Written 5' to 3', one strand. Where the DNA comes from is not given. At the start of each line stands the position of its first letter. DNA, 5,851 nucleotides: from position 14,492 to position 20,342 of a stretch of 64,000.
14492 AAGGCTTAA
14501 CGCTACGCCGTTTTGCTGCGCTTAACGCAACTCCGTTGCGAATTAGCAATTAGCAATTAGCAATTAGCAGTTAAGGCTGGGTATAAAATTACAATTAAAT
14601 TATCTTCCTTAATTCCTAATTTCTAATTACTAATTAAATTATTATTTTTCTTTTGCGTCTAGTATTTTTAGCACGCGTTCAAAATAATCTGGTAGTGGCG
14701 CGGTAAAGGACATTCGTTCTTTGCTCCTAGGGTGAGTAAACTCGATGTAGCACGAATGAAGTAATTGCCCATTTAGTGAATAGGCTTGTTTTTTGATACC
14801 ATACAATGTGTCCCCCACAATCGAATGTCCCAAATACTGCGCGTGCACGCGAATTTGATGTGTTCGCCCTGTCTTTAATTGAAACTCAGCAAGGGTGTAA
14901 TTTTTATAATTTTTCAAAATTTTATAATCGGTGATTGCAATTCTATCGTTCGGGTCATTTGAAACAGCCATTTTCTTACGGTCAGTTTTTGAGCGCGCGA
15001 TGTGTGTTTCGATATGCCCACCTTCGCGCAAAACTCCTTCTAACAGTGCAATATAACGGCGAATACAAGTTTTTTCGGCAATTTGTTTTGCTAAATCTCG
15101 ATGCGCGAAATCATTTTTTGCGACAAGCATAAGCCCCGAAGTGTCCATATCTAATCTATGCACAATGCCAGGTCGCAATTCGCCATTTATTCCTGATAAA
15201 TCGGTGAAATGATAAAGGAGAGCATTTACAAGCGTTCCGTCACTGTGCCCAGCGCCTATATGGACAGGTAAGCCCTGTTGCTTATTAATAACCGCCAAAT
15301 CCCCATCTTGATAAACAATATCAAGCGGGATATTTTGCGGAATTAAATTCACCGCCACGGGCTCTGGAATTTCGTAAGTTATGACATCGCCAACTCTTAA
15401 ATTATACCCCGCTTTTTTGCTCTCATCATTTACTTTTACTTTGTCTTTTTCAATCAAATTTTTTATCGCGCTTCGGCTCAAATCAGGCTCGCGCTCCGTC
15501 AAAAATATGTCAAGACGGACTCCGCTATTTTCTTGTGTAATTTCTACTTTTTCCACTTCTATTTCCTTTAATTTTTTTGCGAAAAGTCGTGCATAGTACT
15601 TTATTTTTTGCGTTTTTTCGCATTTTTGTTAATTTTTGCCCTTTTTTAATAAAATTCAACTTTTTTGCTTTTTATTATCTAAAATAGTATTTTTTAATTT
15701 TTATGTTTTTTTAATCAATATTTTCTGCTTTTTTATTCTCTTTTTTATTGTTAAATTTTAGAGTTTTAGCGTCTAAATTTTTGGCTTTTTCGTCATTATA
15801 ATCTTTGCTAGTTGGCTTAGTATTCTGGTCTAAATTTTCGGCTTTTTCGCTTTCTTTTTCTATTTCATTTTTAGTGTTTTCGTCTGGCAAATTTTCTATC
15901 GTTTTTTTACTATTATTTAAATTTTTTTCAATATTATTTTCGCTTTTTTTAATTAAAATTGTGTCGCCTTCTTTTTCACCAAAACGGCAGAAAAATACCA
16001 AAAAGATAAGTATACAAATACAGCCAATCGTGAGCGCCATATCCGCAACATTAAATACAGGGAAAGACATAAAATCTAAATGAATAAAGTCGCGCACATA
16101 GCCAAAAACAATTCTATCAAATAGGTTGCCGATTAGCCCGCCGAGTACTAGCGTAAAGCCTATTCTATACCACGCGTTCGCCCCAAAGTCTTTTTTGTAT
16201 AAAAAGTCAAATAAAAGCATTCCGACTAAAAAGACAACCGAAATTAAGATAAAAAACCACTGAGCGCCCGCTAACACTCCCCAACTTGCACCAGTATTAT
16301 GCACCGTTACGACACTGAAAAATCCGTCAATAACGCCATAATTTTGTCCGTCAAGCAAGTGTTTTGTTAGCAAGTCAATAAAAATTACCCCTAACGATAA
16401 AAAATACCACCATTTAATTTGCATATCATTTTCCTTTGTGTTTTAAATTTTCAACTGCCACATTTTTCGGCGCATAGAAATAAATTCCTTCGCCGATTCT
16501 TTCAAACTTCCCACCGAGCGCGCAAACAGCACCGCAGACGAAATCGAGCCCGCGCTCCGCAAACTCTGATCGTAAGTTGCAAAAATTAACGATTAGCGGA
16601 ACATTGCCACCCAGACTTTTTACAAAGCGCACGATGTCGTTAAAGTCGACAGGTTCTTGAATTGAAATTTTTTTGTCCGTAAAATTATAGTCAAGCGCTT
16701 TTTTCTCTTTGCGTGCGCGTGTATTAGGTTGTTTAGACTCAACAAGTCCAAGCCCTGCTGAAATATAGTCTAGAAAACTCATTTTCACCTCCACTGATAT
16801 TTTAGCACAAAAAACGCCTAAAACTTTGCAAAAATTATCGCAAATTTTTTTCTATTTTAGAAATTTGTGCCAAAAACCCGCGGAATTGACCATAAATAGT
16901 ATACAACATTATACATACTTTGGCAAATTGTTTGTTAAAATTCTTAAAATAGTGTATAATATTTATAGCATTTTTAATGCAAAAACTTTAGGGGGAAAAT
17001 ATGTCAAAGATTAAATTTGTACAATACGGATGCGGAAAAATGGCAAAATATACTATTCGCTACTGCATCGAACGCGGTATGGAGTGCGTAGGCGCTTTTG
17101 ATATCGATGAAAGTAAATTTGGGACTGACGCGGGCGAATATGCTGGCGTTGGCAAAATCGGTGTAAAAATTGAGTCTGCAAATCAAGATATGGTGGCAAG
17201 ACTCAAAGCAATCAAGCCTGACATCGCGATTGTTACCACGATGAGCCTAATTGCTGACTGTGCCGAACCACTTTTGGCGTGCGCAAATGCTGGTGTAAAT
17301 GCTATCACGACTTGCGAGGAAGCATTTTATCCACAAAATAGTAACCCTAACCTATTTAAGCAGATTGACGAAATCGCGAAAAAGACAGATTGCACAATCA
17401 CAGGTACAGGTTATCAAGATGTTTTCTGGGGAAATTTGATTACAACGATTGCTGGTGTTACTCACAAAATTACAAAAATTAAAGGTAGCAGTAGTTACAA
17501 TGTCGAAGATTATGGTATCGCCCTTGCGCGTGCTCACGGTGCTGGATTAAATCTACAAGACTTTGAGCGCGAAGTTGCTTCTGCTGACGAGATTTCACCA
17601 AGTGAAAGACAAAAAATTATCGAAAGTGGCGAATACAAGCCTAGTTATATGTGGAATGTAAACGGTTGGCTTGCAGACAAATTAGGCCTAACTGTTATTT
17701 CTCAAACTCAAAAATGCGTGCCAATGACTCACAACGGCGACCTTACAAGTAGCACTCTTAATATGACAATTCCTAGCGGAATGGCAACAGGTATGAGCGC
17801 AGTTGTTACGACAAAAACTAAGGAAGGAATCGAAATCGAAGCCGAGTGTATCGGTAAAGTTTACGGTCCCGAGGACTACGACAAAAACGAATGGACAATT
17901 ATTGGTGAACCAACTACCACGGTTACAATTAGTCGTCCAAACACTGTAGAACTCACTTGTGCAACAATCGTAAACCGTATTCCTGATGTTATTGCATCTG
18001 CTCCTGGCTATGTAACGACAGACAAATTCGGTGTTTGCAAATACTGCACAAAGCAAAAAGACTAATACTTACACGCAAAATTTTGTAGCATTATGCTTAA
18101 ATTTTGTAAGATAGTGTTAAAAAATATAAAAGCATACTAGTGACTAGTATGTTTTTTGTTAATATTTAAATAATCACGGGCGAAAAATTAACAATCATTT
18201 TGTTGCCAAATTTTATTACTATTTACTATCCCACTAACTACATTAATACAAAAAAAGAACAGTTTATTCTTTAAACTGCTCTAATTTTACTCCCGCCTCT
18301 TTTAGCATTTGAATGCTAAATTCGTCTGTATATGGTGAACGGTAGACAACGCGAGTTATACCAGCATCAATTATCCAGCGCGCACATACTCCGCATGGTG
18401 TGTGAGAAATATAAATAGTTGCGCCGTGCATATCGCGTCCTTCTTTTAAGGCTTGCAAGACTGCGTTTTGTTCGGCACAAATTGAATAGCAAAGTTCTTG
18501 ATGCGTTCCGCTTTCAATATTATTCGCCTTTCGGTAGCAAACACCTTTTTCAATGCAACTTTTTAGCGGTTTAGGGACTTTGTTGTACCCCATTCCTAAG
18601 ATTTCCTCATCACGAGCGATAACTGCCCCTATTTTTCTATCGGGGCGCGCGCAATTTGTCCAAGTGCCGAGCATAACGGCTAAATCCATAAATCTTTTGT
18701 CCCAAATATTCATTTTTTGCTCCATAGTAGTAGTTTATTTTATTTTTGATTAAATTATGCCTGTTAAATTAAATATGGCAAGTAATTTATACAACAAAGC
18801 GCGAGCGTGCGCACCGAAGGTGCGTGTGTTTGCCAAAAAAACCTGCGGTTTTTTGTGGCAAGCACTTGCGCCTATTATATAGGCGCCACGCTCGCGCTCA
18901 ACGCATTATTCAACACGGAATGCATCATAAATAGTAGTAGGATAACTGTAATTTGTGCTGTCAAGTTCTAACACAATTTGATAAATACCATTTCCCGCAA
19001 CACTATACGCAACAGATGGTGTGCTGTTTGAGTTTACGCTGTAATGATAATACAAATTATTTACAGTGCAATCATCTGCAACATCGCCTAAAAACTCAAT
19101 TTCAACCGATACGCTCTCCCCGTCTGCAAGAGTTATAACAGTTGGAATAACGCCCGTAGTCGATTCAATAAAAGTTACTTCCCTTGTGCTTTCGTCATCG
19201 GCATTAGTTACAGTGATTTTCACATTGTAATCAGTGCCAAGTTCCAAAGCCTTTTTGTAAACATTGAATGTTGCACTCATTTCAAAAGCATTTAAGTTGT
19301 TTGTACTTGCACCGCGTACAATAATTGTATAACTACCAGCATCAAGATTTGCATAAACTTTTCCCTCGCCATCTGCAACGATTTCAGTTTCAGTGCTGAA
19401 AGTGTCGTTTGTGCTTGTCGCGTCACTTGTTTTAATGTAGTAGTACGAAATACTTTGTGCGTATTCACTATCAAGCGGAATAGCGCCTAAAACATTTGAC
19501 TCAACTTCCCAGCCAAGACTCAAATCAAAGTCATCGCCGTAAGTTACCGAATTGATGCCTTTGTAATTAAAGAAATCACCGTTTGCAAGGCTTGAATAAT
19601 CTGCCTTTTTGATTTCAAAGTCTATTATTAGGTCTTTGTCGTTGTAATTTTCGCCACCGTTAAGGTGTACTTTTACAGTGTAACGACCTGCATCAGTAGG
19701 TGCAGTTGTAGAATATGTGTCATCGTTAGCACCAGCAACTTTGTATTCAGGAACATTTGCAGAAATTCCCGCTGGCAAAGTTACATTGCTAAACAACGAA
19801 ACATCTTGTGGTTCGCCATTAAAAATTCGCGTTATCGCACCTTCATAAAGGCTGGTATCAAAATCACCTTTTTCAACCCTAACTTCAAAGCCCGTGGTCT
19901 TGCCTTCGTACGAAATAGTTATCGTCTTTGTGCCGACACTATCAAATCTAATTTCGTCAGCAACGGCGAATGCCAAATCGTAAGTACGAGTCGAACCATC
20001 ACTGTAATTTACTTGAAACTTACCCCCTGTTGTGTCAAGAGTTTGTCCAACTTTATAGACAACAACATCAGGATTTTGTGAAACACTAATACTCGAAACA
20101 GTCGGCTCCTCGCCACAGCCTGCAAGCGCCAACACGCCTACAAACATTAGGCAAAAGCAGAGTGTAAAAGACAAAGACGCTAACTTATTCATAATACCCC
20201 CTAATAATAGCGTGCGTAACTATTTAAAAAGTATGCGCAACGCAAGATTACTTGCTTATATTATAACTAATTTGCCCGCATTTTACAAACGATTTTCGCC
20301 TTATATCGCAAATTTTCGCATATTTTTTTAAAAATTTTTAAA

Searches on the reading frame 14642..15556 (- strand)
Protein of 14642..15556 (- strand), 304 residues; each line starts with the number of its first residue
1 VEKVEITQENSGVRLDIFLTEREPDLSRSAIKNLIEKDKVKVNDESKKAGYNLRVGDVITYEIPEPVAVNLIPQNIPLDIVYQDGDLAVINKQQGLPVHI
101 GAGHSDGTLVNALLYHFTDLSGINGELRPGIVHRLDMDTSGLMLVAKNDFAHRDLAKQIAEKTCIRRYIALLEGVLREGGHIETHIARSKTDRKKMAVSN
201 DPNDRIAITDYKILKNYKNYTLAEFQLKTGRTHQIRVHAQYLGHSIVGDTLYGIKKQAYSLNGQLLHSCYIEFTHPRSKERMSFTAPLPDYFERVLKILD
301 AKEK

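Call 29: search_protein_families(library=pfam, proteins=[window:14642-15556:-], max_evalue=0.01)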
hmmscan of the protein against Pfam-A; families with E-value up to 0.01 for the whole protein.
window:14642-15556:- (304 aa): 2 families
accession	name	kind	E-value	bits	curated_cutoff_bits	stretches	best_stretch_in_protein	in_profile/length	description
PF00849.27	PseudoU_synth_2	-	1.8e-31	109.8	26.8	1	86-240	1-151/152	RNA pseudouridylate synthase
PF01479.30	S4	-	1.1e-09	38.3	22.8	1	13-59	1-48/48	S4 domain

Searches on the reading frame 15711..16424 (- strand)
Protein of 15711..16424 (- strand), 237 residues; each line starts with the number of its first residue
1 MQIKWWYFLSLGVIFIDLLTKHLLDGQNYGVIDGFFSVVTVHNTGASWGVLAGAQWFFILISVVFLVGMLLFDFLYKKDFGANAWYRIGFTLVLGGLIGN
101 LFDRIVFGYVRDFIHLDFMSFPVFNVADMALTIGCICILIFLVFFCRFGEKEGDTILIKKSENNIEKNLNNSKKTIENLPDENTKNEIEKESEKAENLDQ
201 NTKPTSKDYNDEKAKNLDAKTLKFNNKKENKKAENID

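Call 29: search_protein_families(library=pfam, proteins=[window:15711-16424:-], max_evalue=0.01)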
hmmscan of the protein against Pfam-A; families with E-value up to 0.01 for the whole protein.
window:15711-16424:- (237 aa): 1 family
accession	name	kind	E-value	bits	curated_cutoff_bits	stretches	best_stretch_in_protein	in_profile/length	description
PF01252.23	Peptidase_A8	-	4.6e-32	111.6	25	1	11-144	3-142/142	Signal peptidase (SPase) II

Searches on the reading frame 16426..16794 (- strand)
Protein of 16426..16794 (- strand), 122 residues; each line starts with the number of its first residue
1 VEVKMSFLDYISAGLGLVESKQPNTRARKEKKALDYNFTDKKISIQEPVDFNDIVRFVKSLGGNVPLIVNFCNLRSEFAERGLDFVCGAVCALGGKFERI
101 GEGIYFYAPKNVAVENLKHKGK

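Call 44: search_protein_families(library=pfam, proteins=[window:16426-16794:-], max_evalue=0.01)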
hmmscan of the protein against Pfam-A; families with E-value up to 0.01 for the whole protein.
window:16426-16794:- (122 aa): 1 family
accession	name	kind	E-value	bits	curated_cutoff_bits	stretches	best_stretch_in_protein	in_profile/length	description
PF04472.17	SepF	-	6.1e-15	55.6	27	1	44-114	2-72/72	Cell division protein SepF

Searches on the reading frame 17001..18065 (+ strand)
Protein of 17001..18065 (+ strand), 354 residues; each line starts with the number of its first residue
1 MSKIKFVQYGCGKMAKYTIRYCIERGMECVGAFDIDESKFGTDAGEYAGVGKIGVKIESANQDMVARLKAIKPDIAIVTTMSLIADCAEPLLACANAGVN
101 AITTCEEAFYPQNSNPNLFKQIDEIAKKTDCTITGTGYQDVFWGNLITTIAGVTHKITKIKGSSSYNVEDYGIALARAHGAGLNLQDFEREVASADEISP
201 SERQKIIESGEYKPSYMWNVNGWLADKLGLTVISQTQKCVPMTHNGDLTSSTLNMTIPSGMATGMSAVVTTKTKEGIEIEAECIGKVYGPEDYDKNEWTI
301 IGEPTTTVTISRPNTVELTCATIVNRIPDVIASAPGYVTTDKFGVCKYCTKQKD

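Call 29: search_protein_families(library=pfam, proteins=[window:17001-18065:+], max_evalue=0.01)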
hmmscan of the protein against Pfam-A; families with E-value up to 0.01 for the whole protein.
window:17001-18065:+ (354 aa): 2 families
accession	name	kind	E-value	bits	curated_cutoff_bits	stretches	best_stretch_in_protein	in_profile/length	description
PF19328.4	DAP_DH_C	-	2.1e-07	31.2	23.3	1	225-344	71-191/206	2,4-diaminopentanoate dehydrogenase C-terminal domain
PF01113.26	DapB_N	-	9.6e-05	22.9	25.6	1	9-100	6-96/124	Dihydrodipicolinate reductase, N-terminus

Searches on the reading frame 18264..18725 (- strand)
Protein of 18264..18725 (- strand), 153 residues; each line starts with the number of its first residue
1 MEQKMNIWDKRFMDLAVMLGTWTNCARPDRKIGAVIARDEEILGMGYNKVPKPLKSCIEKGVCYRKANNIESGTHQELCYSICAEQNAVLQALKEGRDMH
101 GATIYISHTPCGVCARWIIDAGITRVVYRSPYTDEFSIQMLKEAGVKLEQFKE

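Call 44: search_protein_families(library=pfam, proteins=[window:18264-18725:-], max_evalue=0.01)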
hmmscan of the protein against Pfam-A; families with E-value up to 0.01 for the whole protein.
window:18264-18725:- (153 aa): 4 families
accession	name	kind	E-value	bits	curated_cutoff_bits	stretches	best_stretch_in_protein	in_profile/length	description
PF00383.29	dCMP_cyt_deam_1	-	5.8e-22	77.9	25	1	8-128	3-100/102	Cytidine and deoxycytidylate deaminase zinc-binding region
PF14437.12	MafB19-deam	-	5.1e-17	62.5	27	1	12-133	7-104/142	MafB19-like deaminase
PF18772.7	APOBEC2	-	0.002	18.6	26.8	1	58-119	38-90/175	APOBEC2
PF14439.12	Bd3614-deam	-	0.002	18.5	38.5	1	82-130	35-90/113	Bd3614-like deaminase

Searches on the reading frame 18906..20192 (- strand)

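Call 16: search_protein_families(library=pfam, proteins=[window:18906-20192:-])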
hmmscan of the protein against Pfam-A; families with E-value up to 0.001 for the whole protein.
window:18906-20192:- (428 aa): 1 family
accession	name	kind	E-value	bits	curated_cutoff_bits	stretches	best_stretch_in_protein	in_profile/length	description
PF07523.18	Big_3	-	1.8e-06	28.5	21.2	1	46-106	8-68/68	Bacterial Ig-like domain (group 3)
